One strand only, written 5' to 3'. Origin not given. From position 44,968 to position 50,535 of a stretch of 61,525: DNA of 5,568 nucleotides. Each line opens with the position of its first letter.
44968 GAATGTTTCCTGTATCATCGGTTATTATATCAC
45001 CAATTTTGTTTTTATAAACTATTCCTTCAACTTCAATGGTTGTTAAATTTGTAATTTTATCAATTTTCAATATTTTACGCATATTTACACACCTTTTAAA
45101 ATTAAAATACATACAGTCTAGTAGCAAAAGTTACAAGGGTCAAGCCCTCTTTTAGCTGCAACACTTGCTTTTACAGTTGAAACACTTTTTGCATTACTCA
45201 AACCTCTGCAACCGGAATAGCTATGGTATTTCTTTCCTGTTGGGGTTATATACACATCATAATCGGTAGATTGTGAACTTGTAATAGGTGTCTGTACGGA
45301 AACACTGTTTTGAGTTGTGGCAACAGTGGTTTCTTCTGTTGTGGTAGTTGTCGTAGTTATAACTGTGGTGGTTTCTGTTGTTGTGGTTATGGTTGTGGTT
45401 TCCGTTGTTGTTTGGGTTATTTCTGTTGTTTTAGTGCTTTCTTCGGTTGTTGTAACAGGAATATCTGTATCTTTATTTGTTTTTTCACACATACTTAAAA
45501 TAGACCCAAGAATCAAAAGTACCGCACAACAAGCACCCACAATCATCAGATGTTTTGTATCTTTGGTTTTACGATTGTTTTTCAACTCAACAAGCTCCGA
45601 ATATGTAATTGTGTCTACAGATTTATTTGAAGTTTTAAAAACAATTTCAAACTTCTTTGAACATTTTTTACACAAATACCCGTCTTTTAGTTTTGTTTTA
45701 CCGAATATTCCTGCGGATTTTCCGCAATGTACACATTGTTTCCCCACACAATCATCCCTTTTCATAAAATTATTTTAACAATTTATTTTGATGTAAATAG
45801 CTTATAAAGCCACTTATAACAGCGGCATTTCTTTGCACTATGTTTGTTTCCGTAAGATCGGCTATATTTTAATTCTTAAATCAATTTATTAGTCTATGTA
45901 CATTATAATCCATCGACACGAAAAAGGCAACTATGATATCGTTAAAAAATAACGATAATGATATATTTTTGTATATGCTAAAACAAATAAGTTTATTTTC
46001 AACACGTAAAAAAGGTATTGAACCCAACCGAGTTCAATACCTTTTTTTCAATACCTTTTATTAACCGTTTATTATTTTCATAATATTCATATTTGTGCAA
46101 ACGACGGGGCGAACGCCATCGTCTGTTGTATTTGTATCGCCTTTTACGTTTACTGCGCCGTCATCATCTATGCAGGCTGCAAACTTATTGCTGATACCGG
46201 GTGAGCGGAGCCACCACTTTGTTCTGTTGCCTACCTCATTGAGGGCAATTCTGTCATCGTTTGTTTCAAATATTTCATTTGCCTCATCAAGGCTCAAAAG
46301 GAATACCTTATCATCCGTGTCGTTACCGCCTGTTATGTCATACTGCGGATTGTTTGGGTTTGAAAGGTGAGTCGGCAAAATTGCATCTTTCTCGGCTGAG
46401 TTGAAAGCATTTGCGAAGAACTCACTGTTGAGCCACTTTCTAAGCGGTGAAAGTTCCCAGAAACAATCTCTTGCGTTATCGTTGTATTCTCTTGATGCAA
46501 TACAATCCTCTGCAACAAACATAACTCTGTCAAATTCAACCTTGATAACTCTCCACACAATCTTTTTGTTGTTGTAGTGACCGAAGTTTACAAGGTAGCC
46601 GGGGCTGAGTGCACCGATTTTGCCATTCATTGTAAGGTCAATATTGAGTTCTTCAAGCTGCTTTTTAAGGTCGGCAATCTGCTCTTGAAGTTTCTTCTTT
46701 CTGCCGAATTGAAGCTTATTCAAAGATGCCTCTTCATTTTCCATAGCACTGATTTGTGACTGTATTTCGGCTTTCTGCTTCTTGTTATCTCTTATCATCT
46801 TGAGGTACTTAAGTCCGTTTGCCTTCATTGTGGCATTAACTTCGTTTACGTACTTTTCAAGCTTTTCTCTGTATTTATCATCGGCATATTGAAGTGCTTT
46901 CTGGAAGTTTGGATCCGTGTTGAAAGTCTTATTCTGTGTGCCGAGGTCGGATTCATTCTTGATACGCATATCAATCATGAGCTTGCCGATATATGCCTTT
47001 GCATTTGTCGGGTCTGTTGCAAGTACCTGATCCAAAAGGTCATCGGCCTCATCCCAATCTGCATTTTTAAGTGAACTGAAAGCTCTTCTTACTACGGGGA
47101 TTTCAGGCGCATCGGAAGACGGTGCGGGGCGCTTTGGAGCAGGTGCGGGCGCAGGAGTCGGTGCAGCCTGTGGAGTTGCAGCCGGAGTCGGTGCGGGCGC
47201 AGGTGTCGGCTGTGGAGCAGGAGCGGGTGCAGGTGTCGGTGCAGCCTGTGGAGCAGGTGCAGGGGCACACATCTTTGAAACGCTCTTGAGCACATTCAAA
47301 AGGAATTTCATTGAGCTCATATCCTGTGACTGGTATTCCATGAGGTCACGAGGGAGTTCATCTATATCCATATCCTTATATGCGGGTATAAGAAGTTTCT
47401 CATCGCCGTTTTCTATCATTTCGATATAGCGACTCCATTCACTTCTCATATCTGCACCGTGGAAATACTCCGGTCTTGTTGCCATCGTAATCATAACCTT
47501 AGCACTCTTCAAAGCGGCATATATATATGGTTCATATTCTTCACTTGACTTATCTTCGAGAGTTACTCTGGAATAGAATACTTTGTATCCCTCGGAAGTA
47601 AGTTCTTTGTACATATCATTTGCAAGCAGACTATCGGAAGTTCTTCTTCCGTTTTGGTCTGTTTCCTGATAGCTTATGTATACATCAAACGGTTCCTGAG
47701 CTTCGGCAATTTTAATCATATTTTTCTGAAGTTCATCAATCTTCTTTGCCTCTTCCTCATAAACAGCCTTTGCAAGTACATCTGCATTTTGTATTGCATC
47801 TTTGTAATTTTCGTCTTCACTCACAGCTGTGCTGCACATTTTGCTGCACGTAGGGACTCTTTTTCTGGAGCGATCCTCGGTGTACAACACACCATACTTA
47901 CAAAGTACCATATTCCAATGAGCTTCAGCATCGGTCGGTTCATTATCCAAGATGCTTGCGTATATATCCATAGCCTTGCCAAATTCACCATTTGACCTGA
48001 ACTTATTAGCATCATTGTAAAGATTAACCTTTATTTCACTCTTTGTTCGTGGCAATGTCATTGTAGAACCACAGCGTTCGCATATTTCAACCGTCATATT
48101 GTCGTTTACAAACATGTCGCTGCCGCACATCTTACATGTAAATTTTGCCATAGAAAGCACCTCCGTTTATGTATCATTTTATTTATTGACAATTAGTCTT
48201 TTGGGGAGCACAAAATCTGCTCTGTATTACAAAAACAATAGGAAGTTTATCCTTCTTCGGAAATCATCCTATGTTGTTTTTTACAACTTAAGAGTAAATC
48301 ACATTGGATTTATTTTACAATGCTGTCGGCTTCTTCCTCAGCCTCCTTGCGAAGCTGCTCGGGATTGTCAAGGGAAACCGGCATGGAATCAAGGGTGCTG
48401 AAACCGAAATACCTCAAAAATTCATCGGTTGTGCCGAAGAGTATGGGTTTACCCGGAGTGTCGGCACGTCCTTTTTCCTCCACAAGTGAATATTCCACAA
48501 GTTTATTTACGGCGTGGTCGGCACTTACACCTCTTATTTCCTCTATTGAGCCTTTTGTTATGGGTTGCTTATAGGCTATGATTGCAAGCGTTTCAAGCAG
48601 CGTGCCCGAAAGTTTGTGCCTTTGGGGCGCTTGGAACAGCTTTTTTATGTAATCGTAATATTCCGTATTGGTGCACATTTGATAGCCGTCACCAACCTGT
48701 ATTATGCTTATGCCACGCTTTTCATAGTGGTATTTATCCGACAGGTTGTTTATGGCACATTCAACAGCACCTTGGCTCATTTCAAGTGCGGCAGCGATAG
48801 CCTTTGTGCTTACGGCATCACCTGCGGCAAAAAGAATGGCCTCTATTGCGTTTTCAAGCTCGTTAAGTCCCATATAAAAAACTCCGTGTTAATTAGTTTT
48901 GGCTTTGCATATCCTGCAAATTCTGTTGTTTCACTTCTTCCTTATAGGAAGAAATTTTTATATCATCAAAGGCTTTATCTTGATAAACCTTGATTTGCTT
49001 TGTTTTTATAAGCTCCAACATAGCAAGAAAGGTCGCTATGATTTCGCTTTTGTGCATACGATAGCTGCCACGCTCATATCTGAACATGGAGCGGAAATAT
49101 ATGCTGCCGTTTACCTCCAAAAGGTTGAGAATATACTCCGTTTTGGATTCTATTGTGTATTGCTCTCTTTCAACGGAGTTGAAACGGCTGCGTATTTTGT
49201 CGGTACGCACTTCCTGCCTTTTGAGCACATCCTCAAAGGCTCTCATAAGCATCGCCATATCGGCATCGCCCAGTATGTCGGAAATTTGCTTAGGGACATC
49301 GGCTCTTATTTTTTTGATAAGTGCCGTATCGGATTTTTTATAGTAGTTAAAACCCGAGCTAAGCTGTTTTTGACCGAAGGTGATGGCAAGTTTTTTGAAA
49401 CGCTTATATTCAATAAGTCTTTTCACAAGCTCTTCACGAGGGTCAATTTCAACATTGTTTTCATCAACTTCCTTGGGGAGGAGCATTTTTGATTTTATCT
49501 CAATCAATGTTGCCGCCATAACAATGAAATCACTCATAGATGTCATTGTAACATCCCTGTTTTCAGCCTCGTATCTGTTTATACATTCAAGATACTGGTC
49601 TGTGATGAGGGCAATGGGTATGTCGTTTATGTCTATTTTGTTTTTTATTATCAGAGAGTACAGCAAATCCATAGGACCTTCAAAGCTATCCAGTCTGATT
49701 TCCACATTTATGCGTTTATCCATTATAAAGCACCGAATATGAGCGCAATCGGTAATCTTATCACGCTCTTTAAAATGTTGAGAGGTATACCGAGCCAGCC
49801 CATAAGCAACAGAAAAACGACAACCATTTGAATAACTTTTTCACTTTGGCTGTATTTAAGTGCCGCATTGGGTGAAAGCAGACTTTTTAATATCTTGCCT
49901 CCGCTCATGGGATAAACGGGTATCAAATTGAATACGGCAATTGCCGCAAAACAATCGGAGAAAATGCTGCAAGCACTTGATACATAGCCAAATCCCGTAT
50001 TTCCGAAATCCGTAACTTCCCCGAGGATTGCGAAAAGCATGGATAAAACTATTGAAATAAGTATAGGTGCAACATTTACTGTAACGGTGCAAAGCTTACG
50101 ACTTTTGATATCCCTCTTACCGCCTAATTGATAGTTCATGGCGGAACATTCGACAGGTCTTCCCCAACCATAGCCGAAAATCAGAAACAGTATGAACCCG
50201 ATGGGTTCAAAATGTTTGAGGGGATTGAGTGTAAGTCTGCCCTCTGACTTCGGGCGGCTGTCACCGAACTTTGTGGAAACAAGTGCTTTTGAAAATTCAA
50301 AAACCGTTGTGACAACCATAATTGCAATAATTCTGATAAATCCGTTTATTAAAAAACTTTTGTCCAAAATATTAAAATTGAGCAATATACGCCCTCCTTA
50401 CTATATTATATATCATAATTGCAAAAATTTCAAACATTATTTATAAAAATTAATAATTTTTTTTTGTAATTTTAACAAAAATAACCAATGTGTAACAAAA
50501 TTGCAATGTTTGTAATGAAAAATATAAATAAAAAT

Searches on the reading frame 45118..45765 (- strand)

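Call 70: search_protein_families(library=pfam, proteins=[window:45118-45765:-], max_evalue=0.001)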
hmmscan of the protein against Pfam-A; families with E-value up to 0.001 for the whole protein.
window:45118-45765:- (215 aa): 2 families
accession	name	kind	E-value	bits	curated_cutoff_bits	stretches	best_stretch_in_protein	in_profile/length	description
PF14471.11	DUF4428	-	1.2e-08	35.1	27.8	1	11-49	2-39/51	Domain of unknown function (DUF4428)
PF01456.22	Mucin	-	0.00045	20.7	34.7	1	79-165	7-97/143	Mucin-like glycoprotein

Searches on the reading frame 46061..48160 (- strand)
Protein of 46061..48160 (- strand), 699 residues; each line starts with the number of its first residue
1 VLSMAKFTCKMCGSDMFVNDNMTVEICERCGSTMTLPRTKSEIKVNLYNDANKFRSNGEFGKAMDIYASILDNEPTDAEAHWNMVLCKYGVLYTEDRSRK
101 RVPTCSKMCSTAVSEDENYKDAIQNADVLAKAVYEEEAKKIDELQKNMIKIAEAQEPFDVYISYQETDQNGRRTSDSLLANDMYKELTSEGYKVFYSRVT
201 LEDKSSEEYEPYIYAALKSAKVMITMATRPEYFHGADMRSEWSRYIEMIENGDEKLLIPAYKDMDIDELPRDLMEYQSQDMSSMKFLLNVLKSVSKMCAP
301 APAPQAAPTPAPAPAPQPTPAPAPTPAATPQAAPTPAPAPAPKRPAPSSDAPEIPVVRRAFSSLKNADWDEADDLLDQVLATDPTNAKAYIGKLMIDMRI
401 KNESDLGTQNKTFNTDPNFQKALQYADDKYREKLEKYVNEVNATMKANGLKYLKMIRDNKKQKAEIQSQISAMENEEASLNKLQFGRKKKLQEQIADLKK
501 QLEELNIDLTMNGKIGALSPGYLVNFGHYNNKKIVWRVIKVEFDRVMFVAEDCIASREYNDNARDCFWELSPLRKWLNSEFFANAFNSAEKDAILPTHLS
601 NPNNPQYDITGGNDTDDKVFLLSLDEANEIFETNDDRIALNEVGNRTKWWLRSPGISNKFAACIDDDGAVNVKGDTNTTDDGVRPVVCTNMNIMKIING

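Call 70: search_protein_families(library=pfam, proteins=[window:46061-48160:-], max_evalue=0.001)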
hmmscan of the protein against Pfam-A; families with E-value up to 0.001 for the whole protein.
window:46061-48160:- (699 aa): 5 families
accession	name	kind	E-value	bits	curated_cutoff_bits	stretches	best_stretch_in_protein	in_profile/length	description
PF19789.6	DUF6273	-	2e-24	86.8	23.5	1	548-688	6-169/172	Domain of unknown function (DUF6273)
PF13676.11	TIR_2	-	7.2e-07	30.2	28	1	160-282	1-109/122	TIR domain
PF13428.12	TPR_14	-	1.3e-05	25.9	23.5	0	361-392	9-40/44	Tetratricopeptide repeat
PF14559.12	TPR_19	-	6.2e-05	23.7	25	0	364-392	2-30/68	Tetratricopeptide repeat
PF04625.18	DEC-1_N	-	0.0003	20.4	29.2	0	326-386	118-173/403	DEC-1 protein, N-terminal region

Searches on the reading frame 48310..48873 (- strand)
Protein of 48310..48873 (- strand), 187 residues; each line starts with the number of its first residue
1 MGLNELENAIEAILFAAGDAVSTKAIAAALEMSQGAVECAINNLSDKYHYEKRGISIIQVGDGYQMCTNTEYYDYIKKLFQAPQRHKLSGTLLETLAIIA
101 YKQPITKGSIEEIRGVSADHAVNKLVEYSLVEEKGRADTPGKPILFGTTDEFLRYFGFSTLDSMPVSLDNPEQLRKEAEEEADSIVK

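Call 70: search_protein_families(library=pfam, proteins=[window:48310-48873:-], max_evalue=0.001)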
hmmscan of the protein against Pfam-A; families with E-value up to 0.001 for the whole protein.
window:48310-48873:- (187 aa): 1 family
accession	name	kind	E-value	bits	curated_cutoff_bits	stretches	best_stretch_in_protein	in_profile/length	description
PF04079.22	SMC_ScpB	-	2.5e-57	193.4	27.4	1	9-165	2-158/160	Segregation and condensation complex subunit ScpB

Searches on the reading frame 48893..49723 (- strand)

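Call 70: search_protein_families(library=pfam, proteins=[window:48893-49723:-], max_evalue=0.001)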
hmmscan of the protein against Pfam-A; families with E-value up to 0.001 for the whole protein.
window:48893-49723:- (276 aa): 1 family
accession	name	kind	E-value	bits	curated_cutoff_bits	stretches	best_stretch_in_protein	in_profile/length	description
PF02616.19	SMC_ScpA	-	2.3e-33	116.6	24.6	1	24-258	1-230/232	Segregation and condensation protein ScpA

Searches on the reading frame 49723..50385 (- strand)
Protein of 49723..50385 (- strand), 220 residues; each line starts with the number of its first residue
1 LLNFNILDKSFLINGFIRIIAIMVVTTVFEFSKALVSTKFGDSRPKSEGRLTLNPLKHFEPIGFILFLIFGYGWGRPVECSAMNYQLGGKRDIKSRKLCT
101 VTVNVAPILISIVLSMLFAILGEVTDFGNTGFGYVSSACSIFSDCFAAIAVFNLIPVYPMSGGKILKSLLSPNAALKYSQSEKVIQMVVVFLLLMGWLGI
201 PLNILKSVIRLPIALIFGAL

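Call 70: search_protein_families(library=pfam, proteins=[window:49723-50385:-], max_evalue=0.001)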
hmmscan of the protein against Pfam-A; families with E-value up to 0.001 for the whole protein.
window:49723-50385:- (220 aa): 1 family
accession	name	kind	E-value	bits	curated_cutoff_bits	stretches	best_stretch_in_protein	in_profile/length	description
PF02163.28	Peptidase_M50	-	1.7e-05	24.7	27.2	1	141-195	165-220/221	Peptidase family M50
